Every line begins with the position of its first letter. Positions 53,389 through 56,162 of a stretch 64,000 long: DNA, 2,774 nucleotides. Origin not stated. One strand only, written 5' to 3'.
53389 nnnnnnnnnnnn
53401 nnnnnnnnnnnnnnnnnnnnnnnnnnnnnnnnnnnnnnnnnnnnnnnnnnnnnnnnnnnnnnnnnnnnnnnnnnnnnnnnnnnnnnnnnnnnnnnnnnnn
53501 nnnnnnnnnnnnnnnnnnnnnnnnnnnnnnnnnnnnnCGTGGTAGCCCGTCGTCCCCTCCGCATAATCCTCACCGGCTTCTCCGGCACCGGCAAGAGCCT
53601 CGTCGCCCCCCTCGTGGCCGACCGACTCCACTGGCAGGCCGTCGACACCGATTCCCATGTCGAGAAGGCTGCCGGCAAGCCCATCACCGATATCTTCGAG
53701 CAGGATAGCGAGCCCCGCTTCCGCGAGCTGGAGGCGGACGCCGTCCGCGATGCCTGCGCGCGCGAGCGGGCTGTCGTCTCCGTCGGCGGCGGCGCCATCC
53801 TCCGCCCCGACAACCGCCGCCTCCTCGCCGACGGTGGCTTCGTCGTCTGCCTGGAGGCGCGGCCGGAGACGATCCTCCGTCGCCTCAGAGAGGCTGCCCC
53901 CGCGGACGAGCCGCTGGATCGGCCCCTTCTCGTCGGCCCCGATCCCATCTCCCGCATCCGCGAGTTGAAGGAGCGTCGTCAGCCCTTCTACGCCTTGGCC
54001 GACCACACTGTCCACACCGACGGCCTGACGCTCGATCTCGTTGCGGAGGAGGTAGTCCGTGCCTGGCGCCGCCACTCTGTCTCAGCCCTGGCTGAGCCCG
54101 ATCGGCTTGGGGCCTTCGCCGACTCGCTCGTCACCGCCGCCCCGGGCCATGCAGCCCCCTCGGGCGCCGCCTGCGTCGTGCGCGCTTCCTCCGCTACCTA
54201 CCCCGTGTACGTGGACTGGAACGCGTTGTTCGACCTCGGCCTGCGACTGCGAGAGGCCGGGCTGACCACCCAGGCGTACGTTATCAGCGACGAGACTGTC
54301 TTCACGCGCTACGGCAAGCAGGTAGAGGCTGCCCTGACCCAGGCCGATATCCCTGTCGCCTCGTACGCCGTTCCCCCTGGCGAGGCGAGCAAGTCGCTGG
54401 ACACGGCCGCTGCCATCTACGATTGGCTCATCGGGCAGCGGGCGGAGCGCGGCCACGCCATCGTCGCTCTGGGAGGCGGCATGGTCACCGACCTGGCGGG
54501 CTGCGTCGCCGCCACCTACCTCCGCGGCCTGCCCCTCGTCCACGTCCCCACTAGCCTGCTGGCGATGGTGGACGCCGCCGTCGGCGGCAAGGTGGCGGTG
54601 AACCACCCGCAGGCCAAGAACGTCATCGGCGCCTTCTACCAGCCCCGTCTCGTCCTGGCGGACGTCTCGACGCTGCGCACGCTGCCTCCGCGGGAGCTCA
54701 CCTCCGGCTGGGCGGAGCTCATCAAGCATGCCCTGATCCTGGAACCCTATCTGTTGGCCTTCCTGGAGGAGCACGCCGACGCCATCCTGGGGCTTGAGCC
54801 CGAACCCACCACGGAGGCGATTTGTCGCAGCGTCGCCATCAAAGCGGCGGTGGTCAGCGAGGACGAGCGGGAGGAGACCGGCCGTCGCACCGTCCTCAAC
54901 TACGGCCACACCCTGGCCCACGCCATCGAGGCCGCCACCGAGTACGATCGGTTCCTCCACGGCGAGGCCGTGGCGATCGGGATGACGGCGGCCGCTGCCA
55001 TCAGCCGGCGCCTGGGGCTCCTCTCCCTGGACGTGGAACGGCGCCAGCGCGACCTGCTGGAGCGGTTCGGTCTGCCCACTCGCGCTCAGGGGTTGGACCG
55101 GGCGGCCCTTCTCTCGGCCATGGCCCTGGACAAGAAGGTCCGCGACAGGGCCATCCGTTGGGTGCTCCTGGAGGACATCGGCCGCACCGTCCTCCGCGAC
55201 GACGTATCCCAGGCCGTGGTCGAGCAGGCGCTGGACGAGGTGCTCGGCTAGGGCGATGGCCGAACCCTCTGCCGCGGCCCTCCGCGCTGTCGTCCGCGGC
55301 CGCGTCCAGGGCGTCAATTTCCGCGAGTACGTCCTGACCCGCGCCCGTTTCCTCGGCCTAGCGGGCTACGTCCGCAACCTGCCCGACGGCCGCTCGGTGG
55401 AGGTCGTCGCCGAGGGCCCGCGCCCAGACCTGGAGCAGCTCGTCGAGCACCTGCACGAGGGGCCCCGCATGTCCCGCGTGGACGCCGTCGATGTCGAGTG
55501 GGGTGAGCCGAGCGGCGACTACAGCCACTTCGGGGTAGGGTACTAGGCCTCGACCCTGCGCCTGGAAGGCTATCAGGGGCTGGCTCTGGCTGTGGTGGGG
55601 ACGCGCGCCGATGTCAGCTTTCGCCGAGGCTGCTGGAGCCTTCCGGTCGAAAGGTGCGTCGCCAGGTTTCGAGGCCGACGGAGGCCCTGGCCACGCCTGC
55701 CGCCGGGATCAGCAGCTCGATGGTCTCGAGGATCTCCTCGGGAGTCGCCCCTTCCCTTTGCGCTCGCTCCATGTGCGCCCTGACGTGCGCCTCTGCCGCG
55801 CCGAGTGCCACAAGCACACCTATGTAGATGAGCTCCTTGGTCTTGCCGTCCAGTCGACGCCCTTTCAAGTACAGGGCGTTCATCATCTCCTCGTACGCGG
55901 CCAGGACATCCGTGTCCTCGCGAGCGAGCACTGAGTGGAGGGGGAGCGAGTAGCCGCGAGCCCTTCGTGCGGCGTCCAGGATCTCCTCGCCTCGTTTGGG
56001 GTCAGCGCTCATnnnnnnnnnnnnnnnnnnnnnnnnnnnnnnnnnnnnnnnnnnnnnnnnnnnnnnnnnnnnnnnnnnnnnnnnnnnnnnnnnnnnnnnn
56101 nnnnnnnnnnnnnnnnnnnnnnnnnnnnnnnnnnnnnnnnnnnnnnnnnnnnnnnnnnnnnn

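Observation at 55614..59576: Candidate new c-di-AMP-controlled beta-amino-acid/osmolyte pathway: divergent locus with a riboswitch on each arm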

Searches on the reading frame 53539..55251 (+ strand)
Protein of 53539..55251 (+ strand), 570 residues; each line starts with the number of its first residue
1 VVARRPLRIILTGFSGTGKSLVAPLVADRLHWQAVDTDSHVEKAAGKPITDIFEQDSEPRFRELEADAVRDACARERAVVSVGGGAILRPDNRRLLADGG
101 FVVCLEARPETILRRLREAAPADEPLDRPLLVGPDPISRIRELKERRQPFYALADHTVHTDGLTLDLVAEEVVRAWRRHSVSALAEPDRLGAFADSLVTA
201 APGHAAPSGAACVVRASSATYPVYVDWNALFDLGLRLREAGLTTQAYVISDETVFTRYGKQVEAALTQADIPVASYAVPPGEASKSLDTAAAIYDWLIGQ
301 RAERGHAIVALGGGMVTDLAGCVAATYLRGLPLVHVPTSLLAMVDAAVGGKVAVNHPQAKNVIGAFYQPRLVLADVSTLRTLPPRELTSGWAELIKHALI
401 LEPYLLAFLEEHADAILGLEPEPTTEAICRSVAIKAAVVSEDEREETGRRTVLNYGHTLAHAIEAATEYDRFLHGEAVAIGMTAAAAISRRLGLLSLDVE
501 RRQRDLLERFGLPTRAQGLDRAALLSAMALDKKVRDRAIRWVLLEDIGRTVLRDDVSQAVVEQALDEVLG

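Call 7: search_protein_families(library=pfam, proteins=[window:53539-55251:+], max_evalue=0.001)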
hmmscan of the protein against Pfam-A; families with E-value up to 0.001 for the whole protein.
window:53539-55251:+ (570 aa): 6 families
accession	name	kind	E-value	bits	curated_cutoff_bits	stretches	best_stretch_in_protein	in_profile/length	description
PF01761.26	DHQ_synthase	-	3.7e-46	155.9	24.2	1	276-388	2-114/115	3-dehydroquinate synthase N-terminal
PF24621.2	DHQS_C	-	1.8e-43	148.4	27.6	1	390-534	1-144/144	3-dehydroquinate synthase C-terminal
PF01202.28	SKI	-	5.3e-37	127.8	22.1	1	16-174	2-156/159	Shikimate kinase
PF13685.12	Fe-ADH_2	-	4.7e-13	49.8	28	1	227-340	4-108/149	Iron-containing alcohol dehydrogenase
PF00465.25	Fe-ADH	-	5.7e-09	36.2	31.3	1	223-339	4-130/168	Iron-containing alcohol dehydrogenase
PF13671.12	AAA_33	-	0.00017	22.4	27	1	9-98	2-90/143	AAA domain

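Call 8: search_protein_families(library=ncbifam, proteins=[window:53539-55251:+], max_evalue=0.001)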
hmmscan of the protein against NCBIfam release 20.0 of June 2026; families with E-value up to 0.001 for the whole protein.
window:53539-55251:+ (570 aa): 18 families
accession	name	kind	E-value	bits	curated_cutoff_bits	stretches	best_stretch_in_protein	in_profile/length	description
TIGR01357.1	aroB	equivalog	4.8e-111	371.3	305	1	223-563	3-341/344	3-dehydroquinate synthase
NF010627.0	PRK14021.1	equivalog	9e-92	308.2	565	2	256-566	221-538/542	bifunctional shikimate kinase/3-dehydroquinate synthase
TIGR04425.1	P_lya_rel_AroB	hypoth_equivalog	2.2e-66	224.2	400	1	243-568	25-344/348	AroB-related putative sugar phosphate phospholyase (cyclizing)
NF010556.0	PRK13951.1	equivalog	1.9e-60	205.1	560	2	249-549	185-476/492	bifunctional shikimate kinase AroK/3-dehydroquinate synthase AroB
NF004852.0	PRK06203.1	equivalog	5.8e-52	176.9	333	1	269-567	85-390/407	3-dehydroquinate synthase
NF010553.0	PRK13947.1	equivalog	1.1e-46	159.2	204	1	9-179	4-168/173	shikimate kinase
NF010554.0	PRK13948.1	equivalog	1.9e-41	141.7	217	1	8-179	12-177/192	shikimate kinase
NF010552.0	PRK13946.1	equivalog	5.3e-35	120.8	186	1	8-180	25-191/198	shikimate kinase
NF002988.0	PRK03731.1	equivalog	2.3e-27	95.8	161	1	8-175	4-167/174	shikimate kinase AroL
NF006610.0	PRK09169.1-4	subfamily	3.2e-23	80.4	4299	1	8-158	2867-3011/3056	hypothetical protein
NF040667.1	hom_kin_desulfo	exception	2.5e-22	79.5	197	1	9-174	3-160/163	homoserine kinase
NF010555.0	PRK13949.1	equivalog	4.6e-22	78.9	180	1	8-174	3-167/175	shikimate kinase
NF003456.0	PRK05057.1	equivalog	1.3e-21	77.3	195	1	8-175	6-169/173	shikimate kinase AroK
NF006015.0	PRK08154.1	subfamily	6.7e-19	68.2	204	1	5-179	135-305/314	anaerobic benzoate catabolism transcriptional regulator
NF002022.0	PRK00843.1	equivalog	1.5e-14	53.7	413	1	223-398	14-176/350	NAD(P)-dependent glycerol-1-phosphate dehydrogenase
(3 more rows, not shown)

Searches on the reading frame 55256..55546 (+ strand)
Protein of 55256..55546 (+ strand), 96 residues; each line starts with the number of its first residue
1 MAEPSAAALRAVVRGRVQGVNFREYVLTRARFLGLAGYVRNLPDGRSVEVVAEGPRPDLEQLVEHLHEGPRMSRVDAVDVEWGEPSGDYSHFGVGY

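Call 7: search_protein_families(library=pfam, proteins=[window:55256-55546:+], max_evalue=0.001)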
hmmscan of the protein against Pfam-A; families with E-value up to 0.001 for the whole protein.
window:55256-55546:+ (96 aa): 1 family
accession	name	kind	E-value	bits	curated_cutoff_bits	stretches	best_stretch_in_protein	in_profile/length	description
PF00708.24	Acylphosphatase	-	1.6e-25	89.6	22.5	1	10-92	2-83/85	Acylphosphatase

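Call 8: search_protein_families(library=ncbifam, proteins=[window:55256-55546:+], max_evalue=0.001)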
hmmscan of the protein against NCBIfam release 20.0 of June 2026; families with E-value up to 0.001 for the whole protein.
window:55256-55546:+ (96 aa): 30 families (the best 25 are shown)
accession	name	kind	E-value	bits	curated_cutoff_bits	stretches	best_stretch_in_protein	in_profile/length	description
NF011007.0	PRK14433.1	equivalog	1.2e-27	95.9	100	1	9-87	4-81/88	acylphosphatase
NF011021.0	PRK14450.1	equivalog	6.5e-27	93.3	109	1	7-96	2-91/91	acylphosphatase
NF011013.0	PRK14441.1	equivalog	2.1e-24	85.5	114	1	8-94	6-91/93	acylphosphatase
NF011016.0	PRK14444.1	equivalog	3.4e-22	78.6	103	1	11-94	8-90/92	acylphosphatase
NF010997.0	PRK14422.1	equivalog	5.5e-22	77.7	95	1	7-92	6-90/93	acylphosphatase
NF011012.0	PRK14440.1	equivalog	5e-21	74.7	103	1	9-92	5-87/90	acylphosphatase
NF011020.0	PRK14449.1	equivalog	1.9e-20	72.6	103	1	10-93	6-88/90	acylphosphatase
NF011010.0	PRK14436.1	equivalog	4.8e-20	71.7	117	1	13-89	10-85/91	acylphosphatase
NF011000.0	PRK14426.1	equivalog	8.9e-20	70.6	89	1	8-93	5-90/92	acylphosphatase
NF011014.0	PRK14442.1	equivalog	2.2e-18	66.4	98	1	8-81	5-77/91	acylphosphatase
NF011011.0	PRK14438.1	equivalog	3.7e-18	65.4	109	1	12-96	8-91/91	acylphosphatase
NF011019.0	PRK14448.1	equivalog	8.9e-18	64.2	100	1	11-94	6-88/90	acylphosphatase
NF011017.0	PRK14445.1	equivalog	2.7e-17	62.9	97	1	10-93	7-89/92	acylphosphatase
NF011003.0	PRK14429.1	equivalog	6.2e-17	61.4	90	1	13-92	8-86/91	acylphosphatase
NF011001.0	PRK14427.1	equivalog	6.6e-17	61.7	100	1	8-94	18-103/105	acylphosphatase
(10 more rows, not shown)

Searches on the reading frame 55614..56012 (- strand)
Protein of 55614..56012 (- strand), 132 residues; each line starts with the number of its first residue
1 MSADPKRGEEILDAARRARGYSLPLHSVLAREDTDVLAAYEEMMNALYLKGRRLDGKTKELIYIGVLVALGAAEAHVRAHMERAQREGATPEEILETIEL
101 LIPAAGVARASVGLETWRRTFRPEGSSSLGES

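Call 7: search_protein_families(library=pfam, proteins=[window:55614-56012:-], max_evalue=0.001)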
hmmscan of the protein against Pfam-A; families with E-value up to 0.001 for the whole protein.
window:55614-56012:- (132 aa): 1 family
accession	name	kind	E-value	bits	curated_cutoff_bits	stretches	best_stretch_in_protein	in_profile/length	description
PF02627.25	CMD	-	6.2e-16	58.6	23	1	35-114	2-79/84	Carboxymuconolactone decarboxylase family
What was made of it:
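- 55614..56012 (-): CMD (carboxymuconolactone decarboxylase/AhpD-fold) protein, 132 aa, no cysteine; its start overlaps the GSAM-like stop (ATGA). PF02627 scores 58.6 bits against a cut-off of 23 (call 7).
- Checked: The CMD CDS is 55614-56012 (-), 132 aa, PF02627 at 6e-16 (call 7).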

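Call 8: search_protein_families(library=ncbifam, proteins=[window:55614-56012:-], max_evalue=0.001)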
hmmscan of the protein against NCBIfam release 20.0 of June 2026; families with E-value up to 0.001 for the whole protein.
window:55614-56012:- (132 aa): 4 families
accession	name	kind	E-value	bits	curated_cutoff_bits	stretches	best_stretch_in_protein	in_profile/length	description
NF041537.1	ArsM_AhpD_UU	exception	1.4e-05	24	510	1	34-100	262-326/345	arsenite methyltransferase/AhpD domain selenoprotein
TIGR02425.1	decarb_PcaC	equivalog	2.9e-05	24.2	155.7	1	52-120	51-118/123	4-carboxymuconolactone decarboxylase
NF041047.1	GSU3128_fam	equivalog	0.0001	22.3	110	1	54-109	17-72/84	GSU3128 family (seleno)protein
NF051488.1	bifunc_PcaDC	exception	0.00076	18.7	390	1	53-118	306-370/375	bifunctional 3-oxoadipate enol-lactonase/4-carboxymuconolactone decarboxylase PcaDC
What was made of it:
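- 55614..56012 (-): The PcaC equivalog scores 24 against 155.7 (call 8).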

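Call 22: search_solved_structures(query=window:55614-56012:-, max_evalue=0.01, show_alignments=2)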
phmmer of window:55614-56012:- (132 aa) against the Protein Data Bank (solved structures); distinct sequences matched with E-value up to 0.01: 8.
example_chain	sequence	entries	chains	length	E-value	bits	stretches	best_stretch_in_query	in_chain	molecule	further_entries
2q0t_A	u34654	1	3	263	1.1e-12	51.3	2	15-126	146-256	Putative gamma-carboxymuconolactone decarboxylase subunit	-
2cwq_A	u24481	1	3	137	8.6e-06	29.1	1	8-104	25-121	hypothetical protein TTHA0727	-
1vke_A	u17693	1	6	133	0.00015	25.1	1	42-106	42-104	carboxymuconolactone decarboxylase family protein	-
1p8c_A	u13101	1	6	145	0.00015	25.1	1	42-106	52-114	conserved hypothetical protein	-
4g9q_A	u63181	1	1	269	0.00044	23.5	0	54-112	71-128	4-carboxymuconolactone decarboxylase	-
3d7i_A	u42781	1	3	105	0.00078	22.8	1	44-108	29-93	carboxymuconolactone decarboxylase family protein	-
7y4r_A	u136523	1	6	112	0.00084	22.6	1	28-104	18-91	CMD domain-containing protein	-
2af7_A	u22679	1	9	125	0.0055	20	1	7-108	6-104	gamma-carboxymuconolactone decarboxylase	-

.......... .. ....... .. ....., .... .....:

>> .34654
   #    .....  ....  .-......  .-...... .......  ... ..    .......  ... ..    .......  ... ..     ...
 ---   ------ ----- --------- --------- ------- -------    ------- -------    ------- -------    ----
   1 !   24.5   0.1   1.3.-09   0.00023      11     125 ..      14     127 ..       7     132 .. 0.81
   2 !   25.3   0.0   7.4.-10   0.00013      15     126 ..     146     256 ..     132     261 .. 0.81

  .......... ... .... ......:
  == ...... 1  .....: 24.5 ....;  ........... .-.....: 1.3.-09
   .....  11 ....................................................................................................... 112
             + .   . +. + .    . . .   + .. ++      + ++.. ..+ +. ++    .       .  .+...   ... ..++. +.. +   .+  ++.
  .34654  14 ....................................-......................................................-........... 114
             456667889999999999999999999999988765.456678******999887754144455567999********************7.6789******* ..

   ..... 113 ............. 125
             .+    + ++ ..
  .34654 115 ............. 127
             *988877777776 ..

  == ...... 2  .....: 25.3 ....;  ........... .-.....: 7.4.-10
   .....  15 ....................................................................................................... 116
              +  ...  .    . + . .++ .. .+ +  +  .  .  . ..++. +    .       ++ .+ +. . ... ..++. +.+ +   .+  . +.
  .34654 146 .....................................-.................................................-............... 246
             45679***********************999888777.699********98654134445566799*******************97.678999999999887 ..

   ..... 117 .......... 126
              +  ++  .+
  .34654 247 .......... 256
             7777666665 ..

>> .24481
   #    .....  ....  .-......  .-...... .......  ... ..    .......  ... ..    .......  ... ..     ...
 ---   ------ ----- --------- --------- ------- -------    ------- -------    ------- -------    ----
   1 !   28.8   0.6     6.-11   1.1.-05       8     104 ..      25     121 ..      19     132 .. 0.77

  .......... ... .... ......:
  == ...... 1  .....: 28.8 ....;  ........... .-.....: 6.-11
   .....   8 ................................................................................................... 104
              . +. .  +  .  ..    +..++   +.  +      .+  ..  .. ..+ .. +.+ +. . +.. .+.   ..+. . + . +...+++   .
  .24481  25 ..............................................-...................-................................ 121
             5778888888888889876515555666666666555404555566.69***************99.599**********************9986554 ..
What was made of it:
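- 55614..56012 (-): The best PDB hit is 2Q0T, of unknown function (call 22).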
